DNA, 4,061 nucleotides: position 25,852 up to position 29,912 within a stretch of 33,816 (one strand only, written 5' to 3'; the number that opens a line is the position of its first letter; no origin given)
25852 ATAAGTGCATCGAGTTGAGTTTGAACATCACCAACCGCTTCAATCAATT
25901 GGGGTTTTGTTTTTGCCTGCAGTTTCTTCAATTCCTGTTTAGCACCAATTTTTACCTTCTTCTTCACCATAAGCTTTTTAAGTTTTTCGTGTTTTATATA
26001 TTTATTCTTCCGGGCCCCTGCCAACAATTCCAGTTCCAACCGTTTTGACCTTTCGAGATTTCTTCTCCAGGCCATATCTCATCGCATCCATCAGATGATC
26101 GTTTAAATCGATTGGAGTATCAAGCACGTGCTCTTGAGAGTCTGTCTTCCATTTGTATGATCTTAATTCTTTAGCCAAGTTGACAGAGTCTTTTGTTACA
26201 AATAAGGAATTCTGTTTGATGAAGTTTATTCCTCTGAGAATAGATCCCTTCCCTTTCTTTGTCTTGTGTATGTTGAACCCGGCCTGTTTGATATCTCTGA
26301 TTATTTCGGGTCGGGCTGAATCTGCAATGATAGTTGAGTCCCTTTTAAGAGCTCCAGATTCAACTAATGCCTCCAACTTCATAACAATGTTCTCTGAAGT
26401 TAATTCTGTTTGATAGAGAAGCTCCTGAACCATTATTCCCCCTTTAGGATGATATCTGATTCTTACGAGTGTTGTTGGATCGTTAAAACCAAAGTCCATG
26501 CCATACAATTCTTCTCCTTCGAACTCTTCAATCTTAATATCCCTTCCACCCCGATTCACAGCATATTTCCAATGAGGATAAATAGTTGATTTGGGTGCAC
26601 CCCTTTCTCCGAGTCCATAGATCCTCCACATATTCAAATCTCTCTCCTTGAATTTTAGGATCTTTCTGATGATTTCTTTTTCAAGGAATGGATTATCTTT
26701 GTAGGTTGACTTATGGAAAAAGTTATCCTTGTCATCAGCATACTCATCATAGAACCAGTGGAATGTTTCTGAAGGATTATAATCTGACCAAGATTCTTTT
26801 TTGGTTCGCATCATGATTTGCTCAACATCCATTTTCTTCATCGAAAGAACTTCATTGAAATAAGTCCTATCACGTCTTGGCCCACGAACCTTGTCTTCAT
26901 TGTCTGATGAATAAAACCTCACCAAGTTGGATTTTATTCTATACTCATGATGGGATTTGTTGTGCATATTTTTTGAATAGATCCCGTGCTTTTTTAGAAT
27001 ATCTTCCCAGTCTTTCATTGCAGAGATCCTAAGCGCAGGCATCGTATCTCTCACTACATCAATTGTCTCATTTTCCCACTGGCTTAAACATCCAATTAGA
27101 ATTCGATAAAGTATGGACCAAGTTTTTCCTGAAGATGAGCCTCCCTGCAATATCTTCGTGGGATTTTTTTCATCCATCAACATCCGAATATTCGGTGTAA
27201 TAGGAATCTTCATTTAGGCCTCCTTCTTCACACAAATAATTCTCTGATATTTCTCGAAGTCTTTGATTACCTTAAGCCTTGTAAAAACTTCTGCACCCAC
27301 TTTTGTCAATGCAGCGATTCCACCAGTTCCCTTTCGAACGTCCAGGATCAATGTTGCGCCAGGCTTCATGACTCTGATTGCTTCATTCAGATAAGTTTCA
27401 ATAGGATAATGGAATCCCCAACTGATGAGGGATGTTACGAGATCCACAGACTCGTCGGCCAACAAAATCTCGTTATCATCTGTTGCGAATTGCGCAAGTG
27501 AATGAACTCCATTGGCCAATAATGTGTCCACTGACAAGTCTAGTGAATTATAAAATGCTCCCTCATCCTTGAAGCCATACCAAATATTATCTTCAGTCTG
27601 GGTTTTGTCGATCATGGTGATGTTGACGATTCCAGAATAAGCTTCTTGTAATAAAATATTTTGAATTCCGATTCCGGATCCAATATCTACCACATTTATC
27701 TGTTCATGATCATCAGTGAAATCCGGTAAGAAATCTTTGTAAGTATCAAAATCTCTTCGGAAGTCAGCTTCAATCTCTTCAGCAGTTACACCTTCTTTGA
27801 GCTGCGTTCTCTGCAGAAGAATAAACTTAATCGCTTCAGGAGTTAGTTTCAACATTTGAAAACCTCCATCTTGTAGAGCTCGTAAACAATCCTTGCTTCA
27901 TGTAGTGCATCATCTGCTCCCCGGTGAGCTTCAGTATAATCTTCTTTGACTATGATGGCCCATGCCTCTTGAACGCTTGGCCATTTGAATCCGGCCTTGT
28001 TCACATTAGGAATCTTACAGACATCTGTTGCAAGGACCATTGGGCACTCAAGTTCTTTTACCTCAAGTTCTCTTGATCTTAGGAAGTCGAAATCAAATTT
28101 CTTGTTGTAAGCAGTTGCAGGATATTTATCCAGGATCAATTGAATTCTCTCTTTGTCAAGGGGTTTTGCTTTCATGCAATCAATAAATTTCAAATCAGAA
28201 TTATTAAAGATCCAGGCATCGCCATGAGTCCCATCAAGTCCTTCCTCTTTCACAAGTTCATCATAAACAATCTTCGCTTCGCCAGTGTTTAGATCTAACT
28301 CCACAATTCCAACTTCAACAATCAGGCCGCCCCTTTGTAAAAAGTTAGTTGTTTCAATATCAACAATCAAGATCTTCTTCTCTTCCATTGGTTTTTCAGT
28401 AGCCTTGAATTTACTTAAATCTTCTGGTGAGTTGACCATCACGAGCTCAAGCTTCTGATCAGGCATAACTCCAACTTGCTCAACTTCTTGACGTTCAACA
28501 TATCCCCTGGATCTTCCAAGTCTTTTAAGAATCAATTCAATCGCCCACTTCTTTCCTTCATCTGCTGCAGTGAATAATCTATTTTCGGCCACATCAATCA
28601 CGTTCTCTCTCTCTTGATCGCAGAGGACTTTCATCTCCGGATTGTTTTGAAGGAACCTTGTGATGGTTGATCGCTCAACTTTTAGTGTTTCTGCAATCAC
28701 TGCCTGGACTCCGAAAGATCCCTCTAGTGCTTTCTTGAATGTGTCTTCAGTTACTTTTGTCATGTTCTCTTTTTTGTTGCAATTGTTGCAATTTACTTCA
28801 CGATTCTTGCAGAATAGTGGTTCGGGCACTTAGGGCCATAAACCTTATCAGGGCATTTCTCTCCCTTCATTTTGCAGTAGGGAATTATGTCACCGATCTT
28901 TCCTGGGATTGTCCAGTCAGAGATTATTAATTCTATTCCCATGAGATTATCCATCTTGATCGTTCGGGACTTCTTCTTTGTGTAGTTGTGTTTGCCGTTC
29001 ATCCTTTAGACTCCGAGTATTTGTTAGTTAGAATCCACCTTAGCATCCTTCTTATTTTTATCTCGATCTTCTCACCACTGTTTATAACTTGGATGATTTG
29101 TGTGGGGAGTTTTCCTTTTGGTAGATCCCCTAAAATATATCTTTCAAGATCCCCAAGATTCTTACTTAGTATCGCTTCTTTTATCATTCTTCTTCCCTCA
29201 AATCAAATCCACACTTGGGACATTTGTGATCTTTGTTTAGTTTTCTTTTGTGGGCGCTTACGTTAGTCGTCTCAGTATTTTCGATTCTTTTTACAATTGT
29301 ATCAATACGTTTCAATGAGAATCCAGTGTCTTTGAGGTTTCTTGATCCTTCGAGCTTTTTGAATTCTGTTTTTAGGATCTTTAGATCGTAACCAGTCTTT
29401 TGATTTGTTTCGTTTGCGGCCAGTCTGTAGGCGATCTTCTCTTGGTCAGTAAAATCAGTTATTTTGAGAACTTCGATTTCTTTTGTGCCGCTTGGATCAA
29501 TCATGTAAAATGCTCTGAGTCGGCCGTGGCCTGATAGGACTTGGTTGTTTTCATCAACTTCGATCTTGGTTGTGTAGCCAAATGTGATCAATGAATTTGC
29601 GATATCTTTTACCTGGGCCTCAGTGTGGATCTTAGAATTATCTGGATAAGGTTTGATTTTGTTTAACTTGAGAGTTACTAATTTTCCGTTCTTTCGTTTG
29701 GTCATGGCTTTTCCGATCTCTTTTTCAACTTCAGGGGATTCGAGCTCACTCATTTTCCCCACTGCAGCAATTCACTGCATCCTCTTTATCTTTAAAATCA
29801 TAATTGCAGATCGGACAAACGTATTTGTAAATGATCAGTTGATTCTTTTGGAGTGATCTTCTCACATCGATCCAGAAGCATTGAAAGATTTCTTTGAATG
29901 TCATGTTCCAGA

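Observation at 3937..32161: Fifteen TATA-like promoters in two sequence classes, each 21 (+/-1) nt from a leaderless ATG: archaeal-type transcription architecture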

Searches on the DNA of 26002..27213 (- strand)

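Call 60: search_rna_families(source=L013, start=4250, end=4480, threshold=evalue, max_evalue=1, show_alignments=1)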
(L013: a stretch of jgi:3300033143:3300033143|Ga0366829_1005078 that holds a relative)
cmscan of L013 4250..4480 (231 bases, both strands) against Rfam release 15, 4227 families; matches with E-value up to 1: 1.
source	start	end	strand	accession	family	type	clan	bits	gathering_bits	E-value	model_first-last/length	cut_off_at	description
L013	4349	4420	+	RF00005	tRNA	Gene; tRNA;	CL00001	56.3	29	6.7e-12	1-71/71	no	tRNA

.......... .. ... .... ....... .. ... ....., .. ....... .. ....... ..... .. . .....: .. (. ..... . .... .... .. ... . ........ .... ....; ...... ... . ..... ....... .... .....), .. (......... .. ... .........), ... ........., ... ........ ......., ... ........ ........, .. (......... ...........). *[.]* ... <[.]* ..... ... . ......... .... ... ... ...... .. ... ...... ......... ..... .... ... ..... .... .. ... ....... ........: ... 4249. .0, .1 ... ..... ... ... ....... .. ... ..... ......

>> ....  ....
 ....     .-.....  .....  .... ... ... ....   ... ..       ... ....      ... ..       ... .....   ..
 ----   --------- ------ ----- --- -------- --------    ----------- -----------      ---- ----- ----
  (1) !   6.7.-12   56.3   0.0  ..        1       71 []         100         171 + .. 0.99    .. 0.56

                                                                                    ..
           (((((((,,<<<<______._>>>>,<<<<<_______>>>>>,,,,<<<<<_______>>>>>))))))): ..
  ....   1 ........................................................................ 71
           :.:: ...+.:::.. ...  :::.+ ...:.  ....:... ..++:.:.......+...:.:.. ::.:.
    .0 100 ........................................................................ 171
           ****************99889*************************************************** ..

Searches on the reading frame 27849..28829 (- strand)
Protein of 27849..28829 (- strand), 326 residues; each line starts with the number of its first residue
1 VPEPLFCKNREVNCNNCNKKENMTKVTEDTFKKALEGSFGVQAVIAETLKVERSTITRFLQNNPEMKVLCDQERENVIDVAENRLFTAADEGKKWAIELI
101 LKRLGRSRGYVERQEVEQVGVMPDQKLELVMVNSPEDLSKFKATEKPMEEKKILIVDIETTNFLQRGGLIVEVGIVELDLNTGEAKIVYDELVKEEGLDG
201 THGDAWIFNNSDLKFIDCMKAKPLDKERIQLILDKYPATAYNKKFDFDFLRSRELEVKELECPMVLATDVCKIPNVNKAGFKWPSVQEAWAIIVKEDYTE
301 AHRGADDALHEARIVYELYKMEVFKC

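Call 9: search_protein_families(library=phrogs, proteins=[window:27849-28829:-])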
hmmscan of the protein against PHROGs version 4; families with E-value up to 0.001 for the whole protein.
window:27849-28829:- (326 aa): 1 family
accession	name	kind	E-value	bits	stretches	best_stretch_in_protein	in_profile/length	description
phrog_192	-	DNA, RNA and nucleotide metabolism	1.2e-15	58.8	1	136-322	91-274/397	DNA polymerase exonuclease subunit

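Call 26: search_protein_families(library=pfam, max_evalue=0.01, proteins=[window:27849-28829:-])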
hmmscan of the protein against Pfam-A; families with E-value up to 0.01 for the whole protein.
window:27849-28829:- (326 aa): 0 families

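Call 82: search_solved_structures(query=window:27849-28829:-, max_evalue=1)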
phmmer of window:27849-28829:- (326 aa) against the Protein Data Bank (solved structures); distinct sequences matched with E-value up to 1: 3.
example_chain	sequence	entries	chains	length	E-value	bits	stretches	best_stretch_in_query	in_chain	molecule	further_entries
5yvx_A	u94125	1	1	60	0.63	12.5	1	204-230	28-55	Histone-lysine N-methyltransferase ASHH2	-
9wq2_B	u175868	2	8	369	0.81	12.1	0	17-80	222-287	2-methylthioadenine synthetase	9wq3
2l7p_A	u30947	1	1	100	0.86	12.1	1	204-230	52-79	Histone-lysine N-methyltransferase ASHH2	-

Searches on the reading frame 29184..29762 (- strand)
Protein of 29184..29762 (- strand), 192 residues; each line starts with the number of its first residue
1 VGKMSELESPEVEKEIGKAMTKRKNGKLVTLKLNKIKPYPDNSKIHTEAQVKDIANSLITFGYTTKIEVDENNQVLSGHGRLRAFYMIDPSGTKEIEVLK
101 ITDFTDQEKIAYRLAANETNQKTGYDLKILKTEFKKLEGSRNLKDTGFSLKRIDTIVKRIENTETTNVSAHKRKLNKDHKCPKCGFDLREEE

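Call 26: search_protein_families(library=pfam, max_evalue=0.01, proteins=[window:29184-29762:-])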
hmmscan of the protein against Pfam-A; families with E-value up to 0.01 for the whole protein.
window:29184-29762:- (192 aa): 0 families

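Call 65: search_protein_families(library=phrogs, max_evalue=0.001, proteins=[window:29184-29753:-])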
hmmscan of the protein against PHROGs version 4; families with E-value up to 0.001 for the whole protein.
window:29184-29753:- (189 aa): 12 families
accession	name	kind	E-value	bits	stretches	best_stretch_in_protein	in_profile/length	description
phrog_620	-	DNA, RNA and nucleotide metabolism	1.6e-37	130.7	1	20-186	4-176/217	ParB-like partition protein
phrog_498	-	other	4.9e-29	102.3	1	8-163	18-173/633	DNA methyltransferase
phrog_930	-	DNA, RNA and nucleotide metabolism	6.9e-22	79.4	1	22-166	4-145/223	ParB-like partition protein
phrog_15396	-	DNA, RNA and nucleotide metabolism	2.6e-20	74.3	1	28-161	7-138/258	ParB-like partition nuclease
phrog_940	-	DNA, RNA and nucleotide metabolism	2.6e-18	67.4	1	27-170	8-147/388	nuclease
phrog_8071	-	DNA, RNA and nucleotide metabolism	1.3e-17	65.1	1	21-178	3-153/389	ParB-like partition protein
phrog_723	-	DNA, RNA and nucleotide metabolism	4e-13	50.7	1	22-164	10-151/223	ParB-like partition protein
phrog_9353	-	unknown function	2.9e-11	44.7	1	20-166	6-150/245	-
phrog_18056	-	DNA, RNA and nucleotide metabolism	1.5e-08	35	1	24-132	2-101/387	ParB-like partition nuclease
phrog_12047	-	DNA, RNA and nucleotide metabolism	9.3e-05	23.1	1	28-140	3-111/301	ParB-like partition nuclease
phrog_3264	-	DNA, RNA and nucleotide metabolism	0.00031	21.5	1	14-111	38-135/337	ParB-like partition protein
phrog_7405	-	unknown function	0.00044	21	1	65-136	68-135/250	-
